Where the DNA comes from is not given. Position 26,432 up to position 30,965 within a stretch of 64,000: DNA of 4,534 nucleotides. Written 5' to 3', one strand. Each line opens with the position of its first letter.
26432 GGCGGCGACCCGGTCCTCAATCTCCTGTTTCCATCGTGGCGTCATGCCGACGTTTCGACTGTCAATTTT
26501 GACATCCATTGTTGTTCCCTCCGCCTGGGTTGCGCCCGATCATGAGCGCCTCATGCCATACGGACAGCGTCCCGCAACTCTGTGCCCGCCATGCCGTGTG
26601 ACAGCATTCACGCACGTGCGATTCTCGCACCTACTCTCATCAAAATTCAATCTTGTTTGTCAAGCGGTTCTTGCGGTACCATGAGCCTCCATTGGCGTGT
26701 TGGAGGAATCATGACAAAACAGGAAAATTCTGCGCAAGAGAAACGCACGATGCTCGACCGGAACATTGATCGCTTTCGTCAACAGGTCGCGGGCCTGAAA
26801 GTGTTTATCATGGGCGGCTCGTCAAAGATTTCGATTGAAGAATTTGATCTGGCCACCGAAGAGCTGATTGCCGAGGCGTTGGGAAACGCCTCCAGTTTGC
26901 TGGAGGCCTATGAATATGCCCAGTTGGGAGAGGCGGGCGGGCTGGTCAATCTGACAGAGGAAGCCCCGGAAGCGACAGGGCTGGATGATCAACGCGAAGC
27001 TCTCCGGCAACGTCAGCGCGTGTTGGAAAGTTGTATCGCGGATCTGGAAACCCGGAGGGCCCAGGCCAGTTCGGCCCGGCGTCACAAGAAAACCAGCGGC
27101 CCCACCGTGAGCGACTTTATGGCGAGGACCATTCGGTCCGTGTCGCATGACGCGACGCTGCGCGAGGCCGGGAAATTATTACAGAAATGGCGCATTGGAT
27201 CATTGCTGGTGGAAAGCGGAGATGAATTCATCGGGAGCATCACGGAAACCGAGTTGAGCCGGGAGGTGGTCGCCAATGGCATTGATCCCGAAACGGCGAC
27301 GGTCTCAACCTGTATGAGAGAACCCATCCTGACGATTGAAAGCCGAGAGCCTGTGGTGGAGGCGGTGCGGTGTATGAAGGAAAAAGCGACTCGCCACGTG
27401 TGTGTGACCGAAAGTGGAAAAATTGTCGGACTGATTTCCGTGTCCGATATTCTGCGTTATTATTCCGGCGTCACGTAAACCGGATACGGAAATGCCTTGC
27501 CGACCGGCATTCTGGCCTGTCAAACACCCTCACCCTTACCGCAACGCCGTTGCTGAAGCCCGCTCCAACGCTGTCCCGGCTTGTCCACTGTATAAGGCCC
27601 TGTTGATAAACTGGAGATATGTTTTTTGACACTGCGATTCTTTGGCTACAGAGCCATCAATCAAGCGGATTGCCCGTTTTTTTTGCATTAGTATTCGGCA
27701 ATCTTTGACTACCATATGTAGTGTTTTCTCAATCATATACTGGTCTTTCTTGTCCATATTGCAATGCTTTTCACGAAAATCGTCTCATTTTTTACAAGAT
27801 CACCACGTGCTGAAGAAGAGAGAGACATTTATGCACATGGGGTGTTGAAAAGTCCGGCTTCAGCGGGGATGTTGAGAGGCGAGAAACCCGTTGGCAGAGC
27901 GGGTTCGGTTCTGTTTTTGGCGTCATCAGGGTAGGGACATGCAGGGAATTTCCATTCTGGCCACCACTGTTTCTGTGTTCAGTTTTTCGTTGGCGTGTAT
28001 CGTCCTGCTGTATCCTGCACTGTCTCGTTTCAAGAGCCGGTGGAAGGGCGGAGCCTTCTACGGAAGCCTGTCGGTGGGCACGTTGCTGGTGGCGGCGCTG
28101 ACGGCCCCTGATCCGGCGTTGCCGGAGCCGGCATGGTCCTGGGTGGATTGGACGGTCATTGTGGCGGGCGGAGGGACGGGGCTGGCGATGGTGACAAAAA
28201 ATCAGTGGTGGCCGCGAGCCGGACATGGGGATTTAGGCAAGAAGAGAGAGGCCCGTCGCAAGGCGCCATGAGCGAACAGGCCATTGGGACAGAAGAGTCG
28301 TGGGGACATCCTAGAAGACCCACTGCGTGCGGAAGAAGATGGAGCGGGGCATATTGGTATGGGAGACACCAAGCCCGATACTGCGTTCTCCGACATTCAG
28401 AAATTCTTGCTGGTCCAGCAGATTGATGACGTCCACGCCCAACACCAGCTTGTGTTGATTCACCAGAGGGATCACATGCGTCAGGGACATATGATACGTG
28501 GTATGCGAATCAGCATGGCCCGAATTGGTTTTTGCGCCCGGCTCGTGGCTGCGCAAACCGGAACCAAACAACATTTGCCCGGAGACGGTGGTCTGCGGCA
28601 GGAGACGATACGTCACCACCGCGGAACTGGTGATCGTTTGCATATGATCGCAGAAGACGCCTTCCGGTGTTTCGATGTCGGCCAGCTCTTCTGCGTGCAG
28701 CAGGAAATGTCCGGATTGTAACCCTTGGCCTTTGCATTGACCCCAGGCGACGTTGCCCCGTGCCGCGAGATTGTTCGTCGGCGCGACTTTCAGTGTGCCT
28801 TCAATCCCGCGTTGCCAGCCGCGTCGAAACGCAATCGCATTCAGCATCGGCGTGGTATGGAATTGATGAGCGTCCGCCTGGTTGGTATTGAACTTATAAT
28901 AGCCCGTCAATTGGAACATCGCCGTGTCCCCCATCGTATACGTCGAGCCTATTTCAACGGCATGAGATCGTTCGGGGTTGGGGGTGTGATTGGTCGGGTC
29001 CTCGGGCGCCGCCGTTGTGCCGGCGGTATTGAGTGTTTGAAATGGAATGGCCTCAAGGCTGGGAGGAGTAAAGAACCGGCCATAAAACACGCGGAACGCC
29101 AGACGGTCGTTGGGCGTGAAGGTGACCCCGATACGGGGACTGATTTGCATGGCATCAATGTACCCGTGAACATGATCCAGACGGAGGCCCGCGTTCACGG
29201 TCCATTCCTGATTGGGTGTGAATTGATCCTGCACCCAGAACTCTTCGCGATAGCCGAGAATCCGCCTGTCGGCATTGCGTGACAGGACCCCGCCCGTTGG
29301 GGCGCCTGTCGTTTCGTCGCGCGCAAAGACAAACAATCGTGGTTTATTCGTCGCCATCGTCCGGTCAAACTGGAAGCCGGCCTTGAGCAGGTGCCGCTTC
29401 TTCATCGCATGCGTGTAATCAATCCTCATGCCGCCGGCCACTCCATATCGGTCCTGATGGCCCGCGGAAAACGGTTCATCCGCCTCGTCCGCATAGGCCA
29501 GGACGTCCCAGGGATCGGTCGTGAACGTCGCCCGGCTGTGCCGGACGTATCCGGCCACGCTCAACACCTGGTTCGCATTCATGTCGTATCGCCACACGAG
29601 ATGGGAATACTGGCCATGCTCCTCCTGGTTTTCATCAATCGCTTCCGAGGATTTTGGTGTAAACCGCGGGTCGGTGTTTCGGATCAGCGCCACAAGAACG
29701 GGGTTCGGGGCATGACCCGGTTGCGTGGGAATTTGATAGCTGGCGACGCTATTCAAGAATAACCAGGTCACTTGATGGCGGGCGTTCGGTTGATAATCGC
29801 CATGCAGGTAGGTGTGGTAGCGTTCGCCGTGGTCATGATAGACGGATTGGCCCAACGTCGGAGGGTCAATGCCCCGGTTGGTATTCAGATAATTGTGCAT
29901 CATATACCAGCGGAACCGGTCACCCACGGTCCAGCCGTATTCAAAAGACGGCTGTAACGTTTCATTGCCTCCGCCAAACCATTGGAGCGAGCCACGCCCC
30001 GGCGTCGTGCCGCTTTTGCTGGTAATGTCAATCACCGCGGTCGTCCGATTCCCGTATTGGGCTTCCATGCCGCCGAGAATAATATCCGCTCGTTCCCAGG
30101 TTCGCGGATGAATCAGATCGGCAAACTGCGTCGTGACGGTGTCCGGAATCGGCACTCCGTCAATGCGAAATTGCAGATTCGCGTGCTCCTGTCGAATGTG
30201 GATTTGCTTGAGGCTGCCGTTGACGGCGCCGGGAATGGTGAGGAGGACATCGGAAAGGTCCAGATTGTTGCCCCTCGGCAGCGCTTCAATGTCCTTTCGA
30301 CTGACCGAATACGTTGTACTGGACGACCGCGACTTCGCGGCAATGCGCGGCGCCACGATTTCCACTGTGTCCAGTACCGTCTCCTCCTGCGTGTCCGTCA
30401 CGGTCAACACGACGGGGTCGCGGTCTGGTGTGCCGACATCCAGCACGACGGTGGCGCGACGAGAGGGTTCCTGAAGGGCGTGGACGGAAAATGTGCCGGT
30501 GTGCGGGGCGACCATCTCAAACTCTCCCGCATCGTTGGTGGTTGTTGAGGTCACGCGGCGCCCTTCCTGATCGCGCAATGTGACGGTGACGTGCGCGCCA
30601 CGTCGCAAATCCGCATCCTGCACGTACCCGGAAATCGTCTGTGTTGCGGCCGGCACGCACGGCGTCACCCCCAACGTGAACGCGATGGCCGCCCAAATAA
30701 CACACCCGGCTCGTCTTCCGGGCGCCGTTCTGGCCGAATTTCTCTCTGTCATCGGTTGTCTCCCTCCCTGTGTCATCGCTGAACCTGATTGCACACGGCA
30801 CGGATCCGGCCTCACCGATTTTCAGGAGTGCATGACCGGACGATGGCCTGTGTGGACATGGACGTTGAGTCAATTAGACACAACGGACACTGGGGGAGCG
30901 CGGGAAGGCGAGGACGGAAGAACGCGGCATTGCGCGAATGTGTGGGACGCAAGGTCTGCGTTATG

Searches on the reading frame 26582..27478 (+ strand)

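Call 12: search_protein_families(library=pfam, proteins=[window:26582-27478:+])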
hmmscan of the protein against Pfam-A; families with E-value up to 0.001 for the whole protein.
window:26582-27478:+ (298 aa): 1 family
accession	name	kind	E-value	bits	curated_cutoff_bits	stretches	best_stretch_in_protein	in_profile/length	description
PF00571.33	CBS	-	5.5e-21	75.1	24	2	241-295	1-56/57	CBS domain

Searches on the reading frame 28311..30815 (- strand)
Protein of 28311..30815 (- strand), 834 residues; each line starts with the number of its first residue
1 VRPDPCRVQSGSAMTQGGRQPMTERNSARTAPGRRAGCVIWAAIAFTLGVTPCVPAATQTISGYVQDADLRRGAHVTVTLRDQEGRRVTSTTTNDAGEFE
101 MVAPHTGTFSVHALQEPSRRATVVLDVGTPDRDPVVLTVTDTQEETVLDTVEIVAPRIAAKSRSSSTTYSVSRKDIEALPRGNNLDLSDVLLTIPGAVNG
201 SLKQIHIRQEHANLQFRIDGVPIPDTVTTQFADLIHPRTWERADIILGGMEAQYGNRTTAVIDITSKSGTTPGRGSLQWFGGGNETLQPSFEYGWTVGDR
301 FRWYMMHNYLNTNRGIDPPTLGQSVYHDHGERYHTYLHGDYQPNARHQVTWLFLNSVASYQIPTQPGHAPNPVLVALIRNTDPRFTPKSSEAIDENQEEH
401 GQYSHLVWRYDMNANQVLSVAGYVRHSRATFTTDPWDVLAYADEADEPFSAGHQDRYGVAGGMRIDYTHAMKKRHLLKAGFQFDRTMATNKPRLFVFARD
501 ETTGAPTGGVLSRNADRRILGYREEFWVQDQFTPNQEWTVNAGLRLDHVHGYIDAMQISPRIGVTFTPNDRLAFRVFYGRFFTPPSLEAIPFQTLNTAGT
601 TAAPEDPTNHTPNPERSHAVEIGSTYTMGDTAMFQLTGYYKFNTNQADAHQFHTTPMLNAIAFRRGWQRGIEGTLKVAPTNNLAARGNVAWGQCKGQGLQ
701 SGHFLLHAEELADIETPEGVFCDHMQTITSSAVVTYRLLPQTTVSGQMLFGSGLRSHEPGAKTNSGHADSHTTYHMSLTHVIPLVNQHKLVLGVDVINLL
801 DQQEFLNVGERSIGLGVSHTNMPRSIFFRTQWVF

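Call 12: search_protein_families(library=pfam, proteins=[window:28311-30815:-])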
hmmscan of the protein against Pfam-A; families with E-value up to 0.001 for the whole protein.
window:28311-30815:- (834 aa): 5 families
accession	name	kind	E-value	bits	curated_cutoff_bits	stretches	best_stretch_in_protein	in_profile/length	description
PF00593.30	TonB_dep_Rec_b-barrel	-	2.5e-19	70.9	27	1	382-691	40-347/436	TonB dependent receptor-like, beta-barrel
PF13620.12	CarboxypepD_reg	-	5.2e-07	30.4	32.3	1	60-131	1-75/82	Carboxypeptidase regulatory-like domain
PF07715.20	Plug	-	1.2e-06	29.4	23.9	1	163-260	4-105/107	TonB-dependent Receptor Plug Domain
PF25183.1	OMP_b-brl_4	-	1e-05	24.6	30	0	555-619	435-504/838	Outer membrane beta barrel domain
PF17210.9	SdrD_B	-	0.00032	21.3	29.7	1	65-148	16-99/112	SdrD B-like domain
